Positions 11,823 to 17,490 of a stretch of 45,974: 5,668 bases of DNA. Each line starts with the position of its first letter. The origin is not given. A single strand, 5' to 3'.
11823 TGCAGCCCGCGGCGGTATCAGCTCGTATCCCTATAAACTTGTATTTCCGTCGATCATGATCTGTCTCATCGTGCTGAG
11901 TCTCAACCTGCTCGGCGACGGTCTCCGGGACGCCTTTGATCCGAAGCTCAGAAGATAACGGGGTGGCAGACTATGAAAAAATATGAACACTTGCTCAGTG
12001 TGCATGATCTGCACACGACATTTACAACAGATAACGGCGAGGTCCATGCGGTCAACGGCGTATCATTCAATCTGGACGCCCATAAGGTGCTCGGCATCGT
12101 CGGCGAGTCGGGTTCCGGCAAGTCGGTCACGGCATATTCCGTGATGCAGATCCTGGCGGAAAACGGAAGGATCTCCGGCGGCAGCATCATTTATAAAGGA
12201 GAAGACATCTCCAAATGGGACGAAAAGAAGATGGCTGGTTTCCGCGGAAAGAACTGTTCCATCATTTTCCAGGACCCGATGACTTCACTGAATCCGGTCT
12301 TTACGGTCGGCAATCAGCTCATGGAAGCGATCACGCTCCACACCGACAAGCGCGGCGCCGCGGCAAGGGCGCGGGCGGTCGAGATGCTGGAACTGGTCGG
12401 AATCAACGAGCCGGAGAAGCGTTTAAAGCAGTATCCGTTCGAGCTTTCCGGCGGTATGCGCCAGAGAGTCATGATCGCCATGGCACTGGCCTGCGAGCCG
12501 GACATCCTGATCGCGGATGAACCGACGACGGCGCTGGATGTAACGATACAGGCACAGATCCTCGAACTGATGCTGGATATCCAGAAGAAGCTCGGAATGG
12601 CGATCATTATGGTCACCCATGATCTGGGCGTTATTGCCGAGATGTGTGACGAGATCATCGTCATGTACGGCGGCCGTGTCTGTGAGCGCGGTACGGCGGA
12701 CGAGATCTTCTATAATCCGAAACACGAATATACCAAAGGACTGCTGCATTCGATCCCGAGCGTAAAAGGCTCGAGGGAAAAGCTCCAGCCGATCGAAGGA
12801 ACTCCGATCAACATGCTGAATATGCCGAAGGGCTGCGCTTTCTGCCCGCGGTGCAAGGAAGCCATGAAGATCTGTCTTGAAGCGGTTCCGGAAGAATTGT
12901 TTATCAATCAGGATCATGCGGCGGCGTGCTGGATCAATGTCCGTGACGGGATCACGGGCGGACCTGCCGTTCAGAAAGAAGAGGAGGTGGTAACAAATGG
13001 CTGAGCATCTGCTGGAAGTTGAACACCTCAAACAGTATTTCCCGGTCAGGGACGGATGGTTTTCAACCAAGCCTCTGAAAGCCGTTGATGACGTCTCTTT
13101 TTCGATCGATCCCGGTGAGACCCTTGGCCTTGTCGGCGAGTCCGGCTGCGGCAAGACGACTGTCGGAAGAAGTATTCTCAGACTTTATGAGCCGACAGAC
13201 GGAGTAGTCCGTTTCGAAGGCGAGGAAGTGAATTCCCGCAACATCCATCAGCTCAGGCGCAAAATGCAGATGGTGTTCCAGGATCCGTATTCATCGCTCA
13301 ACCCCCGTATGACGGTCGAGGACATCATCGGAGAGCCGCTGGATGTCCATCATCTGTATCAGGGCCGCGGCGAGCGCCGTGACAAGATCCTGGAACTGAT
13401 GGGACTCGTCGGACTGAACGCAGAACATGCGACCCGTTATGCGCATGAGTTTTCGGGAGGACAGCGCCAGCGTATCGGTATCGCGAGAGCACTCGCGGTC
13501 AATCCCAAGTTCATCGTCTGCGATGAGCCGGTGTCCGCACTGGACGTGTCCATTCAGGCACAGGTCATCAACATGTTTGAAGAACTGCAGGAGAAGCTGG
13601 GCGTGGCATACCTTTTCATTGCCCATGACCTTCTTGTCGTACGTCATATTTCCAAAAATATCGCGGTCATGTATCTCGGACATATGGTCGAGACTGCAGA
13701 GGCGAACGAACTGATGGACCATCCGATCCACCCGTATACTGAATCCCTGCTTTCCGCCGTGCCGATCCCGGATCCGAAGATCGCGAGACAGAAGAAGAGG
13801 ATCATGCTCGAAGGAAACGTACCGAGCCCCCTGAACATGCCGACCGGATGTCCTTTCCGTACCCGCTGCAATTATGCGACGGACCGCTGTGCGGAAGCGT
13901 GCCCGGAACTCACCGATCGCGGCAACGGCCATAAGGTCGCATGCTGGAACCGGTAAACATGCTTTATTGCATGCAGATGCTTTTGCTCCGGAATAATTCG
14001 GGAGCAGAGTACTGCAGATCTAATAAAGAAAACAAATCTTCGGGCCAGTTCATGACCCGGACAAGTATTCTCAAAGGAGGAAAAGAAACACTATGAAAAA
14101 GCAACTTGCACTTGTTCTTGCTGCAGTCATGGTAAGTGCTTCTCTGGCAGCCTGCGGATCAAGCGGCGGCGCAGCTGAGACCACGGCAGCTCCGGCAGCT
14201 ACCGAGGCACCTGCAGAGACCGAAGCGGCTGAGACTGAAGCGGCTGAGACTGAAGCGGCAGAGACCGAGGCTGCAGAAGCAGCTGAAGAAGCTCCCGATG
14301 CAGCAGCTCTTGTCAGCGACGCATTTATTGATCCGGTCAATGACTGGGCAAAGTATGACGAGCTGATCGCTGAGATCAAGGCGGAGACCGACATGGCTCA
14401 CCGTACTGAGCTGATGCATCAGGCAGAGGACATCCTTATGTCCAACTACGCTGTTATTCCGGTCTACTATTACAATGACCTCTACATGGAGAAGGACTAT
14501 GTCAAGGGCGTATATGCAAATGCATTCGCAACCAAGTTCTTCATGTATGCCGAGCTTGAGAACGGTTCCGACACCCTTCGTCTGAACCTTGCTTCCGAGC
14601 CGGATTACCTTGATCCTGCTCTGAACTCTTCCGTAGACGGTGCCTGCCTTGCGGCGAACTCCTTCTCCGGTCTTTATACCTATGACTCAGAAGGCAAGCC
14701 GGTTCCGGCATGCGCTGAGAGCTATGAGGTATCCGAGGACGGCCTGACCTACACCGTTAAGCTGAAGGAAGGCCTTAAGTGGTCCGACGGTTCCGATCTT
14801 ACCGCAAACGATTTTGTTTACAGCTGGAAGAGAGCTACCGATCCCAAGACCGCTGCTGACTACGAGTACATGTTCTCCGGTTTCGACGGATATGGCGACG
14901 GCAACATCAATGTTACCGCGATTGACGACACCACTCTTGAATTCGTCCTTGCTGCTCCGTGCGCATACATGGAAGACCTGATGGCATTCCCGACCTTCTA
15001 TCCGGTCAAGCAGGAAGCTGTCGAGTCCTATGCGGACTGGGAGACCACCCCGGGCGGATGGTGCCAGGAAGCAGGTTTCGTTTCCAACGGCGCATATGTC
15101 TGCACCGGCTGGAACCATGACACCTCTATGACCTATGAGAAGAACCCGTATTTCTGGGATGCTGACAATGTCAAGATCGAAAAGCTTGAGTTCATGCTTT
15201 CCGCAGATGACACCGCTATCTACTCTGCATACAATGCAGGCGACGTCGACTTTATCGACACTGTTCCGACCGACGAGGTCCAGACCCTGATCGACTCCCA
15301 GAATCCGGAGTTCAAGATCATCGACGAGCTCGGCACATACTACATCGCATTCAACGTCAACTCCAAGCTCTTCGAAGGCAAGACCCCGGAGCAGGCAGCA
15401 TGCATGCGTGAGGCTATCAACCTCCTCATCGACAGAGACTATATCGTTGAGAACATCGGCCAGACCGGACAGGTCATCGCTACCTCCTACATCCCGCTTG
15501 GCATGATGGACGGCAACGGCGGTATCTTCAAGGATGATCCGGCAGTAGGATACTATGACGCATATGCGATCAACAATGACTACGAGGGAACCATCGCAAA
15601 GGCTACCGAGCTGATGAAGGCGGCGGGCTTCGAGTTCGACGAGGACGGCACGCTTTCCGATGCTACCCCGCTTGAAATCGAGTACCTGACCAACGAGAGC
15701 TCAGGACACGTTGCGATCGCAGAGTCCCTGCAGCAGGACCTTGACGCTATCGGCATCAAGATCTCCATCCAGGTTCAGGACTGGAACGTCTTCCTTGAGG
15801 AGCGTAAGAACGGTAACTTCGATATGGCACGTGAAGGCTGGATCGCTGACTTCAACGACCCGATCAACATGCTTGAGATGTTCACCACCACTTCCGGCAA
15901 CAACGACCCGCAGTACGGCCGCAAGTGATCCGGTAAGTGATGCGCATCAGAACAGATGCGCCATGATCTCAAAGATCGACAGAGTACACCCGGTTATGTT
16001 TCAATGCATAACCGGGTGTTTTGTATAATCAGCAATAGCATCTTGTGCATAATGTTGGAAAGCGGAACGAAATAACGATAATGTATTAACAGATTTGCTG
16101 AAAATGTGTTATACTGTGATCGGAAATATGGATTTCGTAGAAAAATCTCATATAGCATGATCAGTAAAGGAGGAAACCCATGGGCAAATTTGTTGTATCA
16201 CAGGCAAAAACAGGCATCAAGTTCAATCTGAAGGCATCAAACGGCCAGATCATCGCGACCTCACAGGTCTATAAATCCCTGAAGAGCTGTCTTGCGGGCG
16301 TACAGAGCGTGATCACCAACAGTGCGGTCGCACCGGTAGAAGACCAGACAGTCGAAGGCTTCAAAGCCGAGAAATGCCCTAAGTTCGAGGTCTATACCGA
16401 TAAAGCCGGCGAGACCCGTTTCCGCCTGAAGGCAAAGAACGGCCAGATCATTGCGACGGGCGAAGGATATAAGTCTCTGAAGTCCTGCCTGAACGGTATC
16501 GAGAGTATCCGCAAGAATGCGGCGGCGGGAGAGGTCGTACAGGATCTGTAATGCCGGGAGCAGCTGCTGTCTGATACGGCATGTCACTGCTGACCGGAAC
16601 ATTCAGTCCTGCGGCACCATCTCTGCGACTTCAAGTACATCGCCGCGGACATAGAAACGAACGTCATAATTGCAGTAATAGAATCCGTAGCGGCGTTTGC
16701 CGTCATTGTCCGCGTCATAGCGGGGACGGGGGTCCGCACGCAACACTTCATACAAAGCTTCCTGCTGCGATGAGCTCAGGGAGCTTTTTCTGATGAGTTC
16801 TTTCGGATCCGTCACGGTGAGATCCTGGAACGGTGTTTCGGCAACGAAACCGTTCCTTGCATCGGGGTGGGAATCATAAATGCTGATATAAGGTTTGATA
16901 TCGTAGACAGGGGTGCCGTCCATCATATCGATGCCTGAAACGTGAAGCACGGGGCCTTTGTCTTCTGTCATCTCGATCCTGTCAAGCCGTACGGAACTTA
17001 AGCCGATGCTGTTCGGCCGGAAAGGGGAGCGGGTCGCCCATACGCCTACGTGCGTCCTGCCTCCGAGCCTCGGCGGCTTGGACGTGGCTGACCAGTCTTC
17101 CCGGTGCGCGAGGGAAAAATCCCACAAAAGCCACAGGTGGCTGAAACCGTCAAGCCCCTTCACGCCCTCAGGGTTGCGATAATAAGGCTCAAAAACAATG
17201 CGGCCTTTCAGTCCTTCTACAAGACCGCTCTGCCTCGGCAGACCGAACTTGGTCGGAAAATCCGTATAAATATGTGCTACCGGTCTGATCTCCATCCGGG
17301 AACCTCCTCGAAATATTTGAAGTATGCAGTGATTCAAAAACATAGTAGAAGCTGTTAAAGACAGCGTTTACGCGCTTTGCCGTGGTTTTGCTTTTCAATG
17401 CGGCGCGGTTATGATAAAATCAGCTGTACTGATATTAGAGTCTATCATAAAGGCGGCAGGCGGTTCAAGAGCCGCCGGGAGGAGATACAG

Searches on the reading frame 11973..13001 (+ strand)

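Call 41: search_protein_families(library=pfam, proteins=[window:11973-13001:+], max_evalue=0.00001)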
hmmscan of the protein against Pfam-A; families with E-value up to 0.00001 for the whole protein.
window:11973-13001:+ (343 aa): 3 families
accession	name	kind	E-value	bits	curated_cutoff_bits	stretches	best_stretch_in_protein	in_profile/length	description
PF00005.33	ABC_tran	-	4.8e-28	98.9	25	1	28-186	2-137/137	ABC transporter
PF08352.17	oligo_HPY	-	1.1e-18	67.8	27.1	1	238-301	2-65/65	Oligopeptide/dipeptide transporter, C-terminal region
PF13304.12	AAA_21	-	3.3e-08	34.4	27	1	139-221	203-303/304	AAA domain, putative AbiEii toxin, Type IV TA system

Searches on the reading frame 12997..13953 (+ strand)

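Call 41: search_protein_families(library=pfam, proteins=[window:12997-13953:+], max_evalue=0.00001)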
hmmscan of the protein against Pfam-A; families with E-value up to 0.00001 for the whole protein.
window:12997-13953:+ (319 aa): 2 families
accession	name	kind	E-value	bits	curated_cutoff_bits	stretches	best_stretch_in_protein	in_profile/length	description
PF00005.33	ABC_tran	-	3.8e-37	128.4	25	1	31-179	2-136/137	ABC transporter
PF08352.17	oligo_HPY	-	1.6e-19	70.5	27.1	1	231-298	1-65/65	Oligopeptide/dipeptide transporter, C-terminal region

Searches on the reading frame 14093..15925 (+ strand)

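Call 42: search_protein_families(library=pfam, proteins=[window:14093-15925:+], max_evalue=0.00001)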
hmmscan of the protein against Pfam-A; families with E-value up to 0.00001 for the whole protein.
window:14093-15925:+ (611 aa): 1 family
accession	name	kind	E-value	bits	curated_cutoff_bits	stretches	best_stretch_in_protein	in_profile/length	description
PF00496.27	SBP_bac_5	-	5.4e-87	292.7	32.4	1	202-604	1-367/368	Bacterial extracellular solute-binding proteins, family 5 Middle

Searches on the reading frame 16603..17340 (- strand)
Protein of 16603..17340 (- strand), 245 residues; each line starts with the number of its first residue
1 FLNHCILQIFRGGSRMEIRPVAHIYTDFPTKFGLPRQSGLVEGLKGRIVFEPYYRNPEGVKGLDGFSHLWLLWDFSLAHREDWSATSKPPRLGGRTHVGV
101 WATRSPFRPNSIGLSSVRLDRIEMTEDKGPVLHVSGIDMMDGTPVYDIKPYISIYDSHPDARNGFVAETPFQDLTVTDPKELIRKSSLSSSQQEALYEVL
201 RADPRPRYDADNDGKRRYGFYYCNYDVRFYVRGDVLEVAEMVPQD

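Call 42: search_protein_families(library=pfam, proteins=[window:16603-17340:-], max_evalue=0.00001)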
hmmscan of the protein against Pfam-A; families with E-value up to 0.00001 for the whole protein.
window:16603-17340:- (245 aa): 2 families
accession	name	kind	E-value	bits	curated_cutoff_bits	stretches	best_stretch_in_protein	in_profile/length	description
PF01980.22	TrmO_N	-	1.3e-42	145.1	26.8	1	33-156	1-116/116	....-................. O N-terminal domain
PF18389.7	TrmO_C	-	4e-10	40.1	27.1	1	185-232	18-65/65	TrmO C-terminal domain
